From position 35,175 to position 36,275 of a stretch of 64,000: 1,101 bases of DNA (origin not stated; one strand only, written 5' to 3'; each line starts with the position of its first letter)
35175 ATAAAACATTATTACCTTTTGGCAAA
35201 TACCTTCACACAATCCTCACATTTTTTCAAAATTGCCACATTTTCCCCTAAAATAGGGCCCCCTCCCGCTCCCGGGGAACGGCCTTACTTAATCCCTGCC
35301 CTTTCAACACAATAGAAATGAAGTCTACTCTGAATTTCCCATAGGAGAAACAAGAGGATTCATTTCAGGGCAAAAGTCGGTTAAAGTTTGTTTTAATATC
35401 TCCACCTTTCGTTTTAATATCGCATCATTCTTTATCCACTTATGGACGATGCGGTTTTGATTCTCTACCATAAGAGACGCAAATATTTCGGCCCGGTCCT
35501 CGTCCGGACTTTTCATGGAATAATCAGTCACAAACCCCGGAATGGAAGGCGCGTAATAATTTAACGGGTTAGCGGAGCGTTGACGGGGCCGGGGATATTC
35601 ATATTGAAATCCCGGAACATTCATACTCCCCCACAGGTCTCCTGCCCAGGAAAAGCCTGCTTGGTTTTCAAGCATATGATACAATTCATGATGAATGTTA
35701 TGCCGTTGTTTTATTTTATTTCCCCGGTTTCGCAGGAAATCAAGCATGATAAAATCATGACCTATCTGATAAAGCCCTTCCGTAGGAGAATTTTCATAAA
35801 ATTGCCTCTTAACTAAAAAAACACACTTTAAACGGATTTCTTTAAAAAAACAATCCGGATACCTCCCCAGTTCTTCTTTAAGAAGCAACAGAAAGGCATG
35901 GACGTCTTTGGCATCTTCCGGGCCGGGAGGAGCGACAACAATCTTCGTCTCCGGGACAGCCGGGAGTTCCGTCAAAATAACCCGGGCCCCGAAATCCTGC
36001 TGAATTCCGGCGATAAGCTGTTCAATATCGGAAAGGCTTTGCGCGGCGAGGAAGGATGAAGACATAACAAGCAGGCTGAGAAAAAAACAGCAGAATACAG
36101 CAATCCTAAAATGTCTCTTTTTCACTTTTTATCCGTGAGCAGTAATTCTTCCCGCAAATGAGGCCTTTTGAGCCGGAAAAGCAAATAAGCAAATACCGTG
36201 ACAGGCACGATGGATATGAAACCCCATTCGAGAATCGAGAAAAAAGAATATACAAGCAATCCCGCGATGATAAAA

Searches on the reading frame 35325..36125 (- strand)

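Call 88: search_protein_families(library=pfam, proteins=[window:35325-36125:-], max_evalue=0.00001)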
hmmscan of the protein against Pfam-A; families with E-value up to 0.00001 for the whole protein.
window:35325-36125:- (266 aa): 1 family
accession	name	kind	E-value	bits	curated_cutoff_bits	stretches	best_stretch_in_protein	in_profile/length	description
PF15890.11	Peptidase_Mx1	-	4.4e-07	30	25.6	1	140-234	124-207/240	Putative zinc-binding metallo-peptidase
